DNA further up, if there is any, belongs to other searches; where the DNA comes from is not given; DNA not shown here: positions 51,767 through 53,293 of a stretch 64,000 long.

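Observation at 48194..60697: A sigma-54/bEBP-controlled 10-gene operon, bracketed by two unrelated peptidases and otherwise made of unrecognisable proteins, is a candidate undescribed system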

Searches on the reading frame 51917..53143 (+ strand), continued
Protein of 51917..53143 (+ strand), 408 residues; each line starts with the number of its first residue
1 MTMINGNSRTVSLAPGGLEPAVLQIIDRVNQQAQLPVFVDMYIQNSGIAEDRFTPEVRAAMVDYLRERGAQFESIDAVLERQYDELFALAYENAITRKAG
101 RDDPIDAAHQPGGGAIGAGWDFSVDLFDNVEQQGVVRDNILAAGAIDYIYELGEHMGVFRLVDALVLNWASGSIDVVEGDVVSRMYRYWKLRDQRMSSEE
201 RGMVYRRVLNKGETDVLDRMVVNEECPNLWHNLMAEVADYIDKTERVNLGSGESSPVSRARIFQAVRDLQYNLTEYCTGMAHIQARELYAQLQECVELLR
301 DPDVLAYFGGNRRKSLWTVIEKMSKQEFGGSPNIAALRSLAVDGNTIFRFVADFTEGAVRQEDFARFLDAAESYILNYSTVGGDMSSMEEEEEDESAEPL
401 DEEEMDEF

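Call 52: search_protein_families(library=pfam, alignment_id=A6, max_evalue=0.0001)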
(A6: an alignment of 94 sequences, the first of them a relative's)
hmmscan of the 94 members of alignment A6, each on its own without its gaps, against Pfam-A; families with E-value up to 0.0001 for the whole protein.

A. member 1, L001:15900-17177:+ (425 aa): 0 families

B. families by the number of members that match (of 94 scanned): 23 families
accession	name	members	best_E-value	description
PF12385.14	Peptidase_C70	24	2.8e-103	Papain-like cysteine protease AvrRpt2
PF01471.23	PG_binding_1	5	1.4e-07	Putative peptidoglycan binding domain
PF05708.18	Peptidase_C92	4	4.6e-09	Permuted papain-like amidase enzyme, YaeF/YiiX, C92 family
PF00691.25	OmpA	4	3.8e-07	OmpA family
PF01510.30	Amidase_2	2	3.1e-24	N-acetylmuramoyl-L-alanine amidase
PF06904.17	Extensin-like_C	2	4.4e-08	Extensin-like protein C-terminus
PF01370.27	Epimerase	1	5.3e-54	NAD dependent epimerase/dehydratase family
PF16363.11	GDP_Man_Dehyd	1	7e-53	GDP-mannose 4,6 dehydratase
PF01189.24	Methyltr_RsmB-F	1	7.5e-38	16S rRNA methyltransferase RsmB/F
PF15521.11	Ntox11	1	1.9e-28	Novel toxin 11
PF01734.28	Patatin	1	1.3e-25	Patatin-like phospholipase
PF00648.27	Peptidase_C2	1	1.1e-20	Calpain family cysteine protease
PF01385.25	OrfB_IS605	1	4.6e-19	Probable transposase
PF00188.32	CAP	1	6.8e-19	Cysteine-rich secretory protein family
PF07282.18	Cas12f1-like_TNB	1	9.1e-17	Cas12f1-like, TNB domain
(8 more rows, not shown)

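Call 63: fold_search(model_id=the predicted structure, library=viral)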
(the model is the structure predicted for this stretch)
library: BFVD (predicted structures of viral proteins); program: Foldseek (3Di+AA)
matches with E <= 10: 168; with E <= 0.001: 0
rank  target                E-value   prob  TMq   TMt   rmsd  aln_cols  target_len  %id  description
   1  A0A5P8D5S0            4.5e-01  0.10  0.12  0.11  31.8       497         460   12  (no name in the UniProt tables at hand)
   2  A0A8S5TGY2            5.1e-01  0.06  0.09  0.08  26.2       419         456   12  DNA-directed RNA polymerase subunit sigma [Phage sp. ctL4h4]
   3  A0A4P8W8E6            5.8e-01  0.12  0.13  0.15  39.1       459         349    9  (no name in the UniProt tables at hand)
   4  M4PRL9                6.1e-01  0.10  0.12  0.15  24.7       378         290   11  Uncharacterized protein [Sulfitobacter phage phiCB2047-B]
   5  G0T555                8.3e-01  0.06  0.10  0.12  25.1       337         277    7  Uncharacterized protein [Wiseana iridescent virus]
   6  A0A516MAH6            1.1e+00  0.09  0.14  0.06  31.1       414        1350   11  (no name in the UniProt tables at hand)
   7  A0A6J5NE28            1.1e+00  0.04  0.09  0.07  31.0       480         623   12  Uncharacterized protein [uncultured Caudovirales phage]
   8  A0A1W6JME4            1.2e+00  0.04  0.11  0.06  54.0       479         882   10  Tail tape measure protein [Lactococcus phage AM9]
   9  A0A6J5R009            1.2e+00  0.04  0.09  0.07  40.5       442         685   12  Uncharacterized protein [uncultured Caudovirales phage]
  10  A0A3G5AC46            1.4e+00  0.14  0.16  0.17  23.6       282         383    8  Uncharacterized protein [Hyperionvirus sp.]
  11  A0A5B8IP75            1.4e+00  0.06  0.13  0.14  28.5       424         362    9  Uncharacterized protein [Mimiviridae sp. ChoanoV1]
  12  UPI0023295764         1.5e+00  0.06  0.14  0.06  43.2       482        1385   12  (no name look-up for this kind of identifier)
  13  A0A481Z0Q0            1.5e+00  0.05  0.10  0.12  28.1       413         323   10  Uncharacterized protein [Mimivirus LCMiAC02]
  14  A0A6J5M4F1            1.5e+00  0.03  0.10  0.05  32.0       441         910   12  Uncharacterized protein (Fragment) [uncultured Caudovirales phage]
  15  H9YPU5                1.7e+00  0.04  0.10  0.07  30.8       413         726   12  (no name in the UniProt tables at hand)
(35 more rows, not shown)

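Call 74: search_protein_families(library=pfam, alignment_id=A7, max_evalue=0.0001)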
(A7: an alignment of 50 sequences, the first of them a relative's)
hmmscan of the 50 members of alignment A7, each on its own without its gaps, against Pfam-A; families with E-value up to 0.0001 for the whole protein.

A. member 1, L041:7850-9391:+ (513 aa): 1 family
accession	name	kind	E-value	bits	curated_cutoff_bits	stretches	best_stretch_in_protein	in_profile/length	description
PF01471.23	PG_binding_1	-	2.3e-14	53.7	23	1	23-77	4-57/57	Putative peptidoglycan binding domain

B. families by the number of members that match (of 50 scanned): 22 families
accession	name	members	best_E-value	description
PF06739.17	SBBP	7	1.8e-28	Beta-propeller repeat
PF01471.23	PG_binding_1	7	1.3e-15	Putative peptidoglycan binding domain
PF13385.13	Laminin_G_3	4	5.8e-30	Concanavalin A-like lectin/glucanases superfamily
PF07889.17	DUF1664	3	6.8e-10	Protein of unknown function (DUF1664)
PF05531.17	NPV_P10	3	9.6e-10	Nucleopolyhedrovirus P10 protein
PF04513.17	Baculo_PEP_C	2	4.2e-09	Baculovirus polyhedron envelope protein, PEP, C terminus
PF05377.16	FlaC_arch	2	9.4e-08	Flagella accessory protein C (FlaC)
PF14712.11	Snapin_Pallidin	2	7.4e-07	Snapin/Pallidin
PF23991.1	DUF7310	2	2.5e-06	Coiled-coil region of unknown function (DUF7310)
PF17882.6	SBD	1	4.5e-19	OAA-family lectin sugar binding domain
PF01385.25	OrfB_IS605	1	1.4e-17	Probable transposase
PF21300.2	LbR_Ice_bind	1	4.9e-11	Grass antifreeze beta roll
PF12072.13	RNase_Y_N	1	2.1e-08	RNase Y N-terminal region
PF07282.18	Cas12f1-like_TNB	1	1.1e-07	Cas12f1-like, TNB domain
PF07953.20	Toxin_R_bind_N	1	6.3e-07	Clostridium neurotoxin, N-terminal receptor binding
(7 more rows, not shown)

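Call 75: search_protein_families(library=pfam, alignment_id=A8, max_evalue=0.001)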
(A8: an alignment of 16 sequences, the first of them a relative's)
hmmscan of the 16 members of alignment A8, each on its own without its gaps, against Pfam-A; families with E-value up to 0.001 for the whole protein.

A. member 1, L041:14659-15999:+ (446 aa): 0 families

B. families by the number of members that match (of 16 scanned): 1 family
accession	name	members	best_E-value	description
PF15521.11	Ntox11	1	2.4e-24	Novel toxin 11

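Call 83: search_dna_similar(query=window:51917-53143:+, collection=plasmids, mode=protein, max_rows=15)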
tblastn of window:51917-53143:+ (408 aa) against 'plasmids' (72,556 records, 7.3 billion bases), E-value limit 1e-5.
Records with a match: 4; places in all: 4; records where one place covers at least 80% of the query: 3.
Best place of each record, by identity: <60% 4.
By first word of the organism name: Tolypothrix 2; Microchaete 1; Burkholderia 1.
By predicted mobility (MOB-suite, as given by PLSDB): mobilizable 3; non-mobilizable 1.
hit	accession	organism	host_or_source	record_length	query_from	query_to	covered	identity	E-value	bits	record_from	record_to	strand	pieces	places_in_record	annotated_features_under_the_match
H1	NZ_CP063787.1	Tolypothrix sp. PCC 7712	Soil sample,soil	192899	9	376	90%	46.3%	4e-100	333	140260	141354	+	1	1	hypothetical protein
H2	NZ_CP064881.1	Tolypothrix sp. PCC 7601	Fresh water sample,Fresh water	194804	9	376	90%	46.3%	4e-100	333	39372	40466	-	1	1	hypothetical protein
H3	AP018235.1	Microchaete diplosiphon NIES-3275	-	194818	9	376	90%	46.3%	4e-100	333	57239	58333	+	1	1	hypothetical protein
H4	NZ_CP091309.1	Burkholderia pyrrocinia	-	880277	121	353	57%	27.5%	4e-22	106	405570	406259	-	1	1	hypothetical protein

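Call 84: search_dna_similar(query=window:51917-53143:+, collection=phages, mode=protein, max_rows=10)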
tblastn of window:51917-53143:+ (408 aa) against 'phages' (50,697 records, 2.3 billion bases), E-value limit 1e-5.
No match.

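Call 85: get_annotated_region(hit=H4, flank=12000)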
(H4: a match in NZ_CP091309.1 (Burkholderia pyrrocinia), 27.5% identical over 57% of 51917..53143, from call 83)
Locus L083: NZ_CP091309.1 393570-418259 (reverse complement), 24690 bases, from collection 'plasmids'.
description: Burkholderia pyrrocinia strain LWK2 plasmid pBPJTT, complete sequence
organism: Burkholderia pyrrocinia (NCBI taxid 60550)
taxonomy: Bacteria; Pseudomonadota; Betaproteobacteria; Burkholderiales; Burkholderiaceae; Burkholderia; Burkholderia pyrrocinia
host: -; source: -; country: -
typing (MOB-suite, as given by PLSDB): non-mobilizable
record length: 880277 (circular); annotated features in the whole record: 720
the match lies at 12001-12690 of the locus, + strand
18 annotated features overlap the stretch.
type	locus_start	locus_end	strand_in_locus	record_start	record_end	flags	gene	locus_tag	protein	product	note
CDS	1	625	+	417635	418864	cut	-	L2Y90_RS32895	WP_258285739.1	polysaccharide pyruvyl transferase family protein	-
CDS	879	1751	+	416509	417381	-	-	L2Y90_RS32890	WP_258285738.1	IclR family transcriptional regulator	GO:0006355 - regulation of DNA-templated transcription [Evidence IEA]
CDS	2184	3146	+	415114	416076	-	-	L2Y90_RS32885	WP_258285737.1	sigma-54 dependent transcriptional regulator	GO:0006355 - regulation of DNA-templated transcription [Evidence IEA]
CDS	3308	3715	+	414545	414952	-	-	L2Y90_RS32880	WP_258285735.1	DUF3467 domain-containing protein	-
CDS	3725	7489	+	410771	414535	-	-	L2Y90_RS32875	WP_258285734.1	N-acetylmuramoyl-L-alanine amidase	GO:0009253 - peptidoglycan catabolic process [Evidence IEA]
CDS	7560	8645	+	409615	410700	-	-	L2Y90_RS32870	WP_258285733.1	hypothetical protein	-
CDS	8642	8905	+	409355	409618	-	-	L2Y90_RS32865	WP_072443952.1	hypothetical protein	-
CDS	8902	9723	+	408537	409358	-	-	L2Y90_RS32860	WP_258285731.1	hypothetical protein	-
CDS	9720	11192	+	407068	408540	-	-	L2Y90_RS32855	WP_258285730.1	S8 family serine peptidase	GO:0006508 - proteolysis [Evidence IEA]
CDS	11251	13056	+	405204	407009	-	-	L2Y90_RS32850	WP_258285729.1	hypothetical protein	-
CDS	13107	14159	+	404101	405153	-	-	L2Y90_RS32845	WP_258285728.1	hypothetical protein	-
CDS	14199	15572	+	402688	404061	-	-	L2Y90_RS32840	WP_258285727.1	hypothetical protein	-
CDS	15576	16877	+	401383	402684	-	-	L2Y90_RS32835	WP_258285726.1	hypothetical protein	-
CDS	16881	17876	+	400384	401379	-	-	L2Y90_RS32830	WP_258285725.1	hypothetical protein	-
CDS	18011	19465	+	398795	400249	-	-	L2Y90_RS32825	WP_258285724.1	hypothetical protein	-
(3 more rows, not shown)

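Call 86: get_annotated_region(hit=H1, flank=12000)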
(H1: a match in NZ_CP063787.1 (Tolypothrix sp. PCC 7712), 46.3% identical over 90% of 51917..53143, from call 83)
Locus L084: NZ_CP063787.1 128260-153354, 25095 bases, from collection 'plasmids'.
description: Tolypothrix sp. PCC 7712 plasmid unnamed2, complete sequence
organism: Tolypothrix sp. PCC 7712 (NCBI taxid 2596898)
taxonomy: Bacteria; Cyanobacteriota; Cyanophyceae; Nostocales; Tolypothrichaceae; Tolypothrix; Tolypothrix sp. PCC 7712
host: -; source: Soil sample,soil; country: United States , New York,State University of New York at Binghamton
typing (MOB-suite, as given by PLSDB): mobilizable; replicon rep_cluster_1657; relaxase MOBV
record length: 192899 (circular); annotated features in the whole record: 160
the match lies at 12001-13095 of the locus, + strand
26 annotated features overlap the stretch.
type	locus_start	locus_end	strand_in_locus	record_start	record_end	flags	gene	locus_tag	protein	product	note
CDS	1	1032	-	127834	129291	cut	-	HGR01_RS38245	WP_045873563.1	ATP-binding protein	-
CDS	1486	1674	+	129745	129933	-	-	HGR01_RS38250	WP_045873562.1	hypothetical protein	-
CDS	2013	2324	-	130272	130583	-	-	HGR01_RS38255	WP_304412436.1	tyrosine-type recombinase/integrase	GO:0015074 - DNA integration [Evidence IEA]; GO:0006310 - DNA recombination [Evidence IEA]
CDS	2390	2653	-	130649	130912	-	-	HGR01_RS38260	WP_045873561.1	hypothetical protein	-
CDS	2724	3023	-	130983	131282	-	-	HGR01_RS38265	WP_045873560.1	hypothetical protein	-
CDS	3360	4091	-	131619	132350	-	-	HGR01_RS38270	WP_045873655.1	hypothetical protein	-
CDS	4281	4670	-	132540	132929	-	-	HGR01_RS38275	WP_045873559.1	hypothetical protein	-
CDS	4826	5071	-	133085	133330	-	-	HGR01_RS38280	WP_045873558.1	hypothetical protein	-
CDS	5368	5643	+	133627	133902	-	-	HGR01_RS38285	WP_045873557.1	hypothetical protein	-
CDS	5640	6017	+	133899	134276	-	-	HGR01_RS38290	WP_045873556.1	clan AA aspartic protease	GO:0008150 - biological_process [Evidence IEA]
CDS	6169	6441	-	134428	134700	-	-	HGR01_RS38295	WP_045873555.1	hypothetical protein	-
CDS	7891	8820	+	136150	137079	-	-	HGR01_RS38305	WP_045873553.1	alpha/beta hydrolase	-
CDS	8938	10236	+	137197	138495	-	-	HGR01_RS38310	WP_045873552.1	S8 family serine peptidase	GO:0006508 - proteolysis [Evidence IEA]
CDS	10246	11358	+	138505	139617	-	-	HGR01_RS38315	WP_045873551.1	peptidoglycan-binding domain-containing protein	-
CDS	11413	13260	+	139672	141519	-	-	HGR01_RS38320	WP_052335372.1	hypothetical protein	-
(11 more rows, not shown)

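Call 87: search_protein_families(library=pfam, max_evalue=0.01, proteins=[L083:3725-7489:+, L083:7560-8645:+, L083:8642-8905:+, L083:8902-9723:+, L083:11251-13056:+, L083:13107-14159:+, L083:14199-15572:+, L083:15576-16877:+, L083:16881-17876:+, L083:18011-19465:+])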
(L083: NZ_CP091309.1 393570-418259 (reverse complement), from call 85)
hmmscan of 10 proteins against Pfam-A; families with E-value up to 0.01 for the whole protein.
L083:3725-7489:+ (1254 aa): 3 families
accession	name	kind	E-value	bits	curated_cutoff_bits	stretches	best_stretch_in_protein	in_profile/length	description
PF01510.30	Amidase_2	-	3.8e-25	89.2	26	1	470-605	3-129/131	N-acetylmuramoyl-L-alanine amidase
PF12385.14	Peptidase_C70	-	1.7e-20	73.8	19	1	882-1003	6-124/141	Papain-like cysteine protease AvrRpt2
PF05708.18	Peptidase_C92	-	3e-08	34.3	27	1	660-750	3-97/166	Permuted papain-like amidase enzyme, YaeF/YiiX, C92 family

L083:7560-8645:+ (361 aa): 0 families

L083:8642-8905:+ (87 aa): 0 families

L083:8902-9723:+ (273 aa): 1 family
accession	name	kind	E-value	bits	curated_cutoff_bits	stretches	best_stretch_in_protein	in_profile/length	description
PF19631.4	Trypco2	-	0.0098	16.6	24.2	0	8-54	2-42/78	Trypsin-co-occurring domain 2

L083:11251-13056:+ (601 aa): 0 families

L083:13107-14159:+ (350 aa): 0 families

L083:14199-15572:+ (457 aa): 0 families

L083:15576-16877:+ (433 aa): 0 families

L083:16881-17876:+ (331 aa): 0 families

L083:18011-19465:+ (484 aa): 0 families

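Call 108: find_related_loci(query=A1, collection=viral_contigs, flank=10000)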
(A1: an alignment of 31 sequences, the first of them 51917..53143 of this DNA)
Query A1 (408 aa) in viral_contigs; peptide patterns used: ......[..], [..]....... (x = any residue, [..] = any of these).
62 stretches matched a pattern, but none encodes a relative of the query by tblastn (E <= 1e-3).
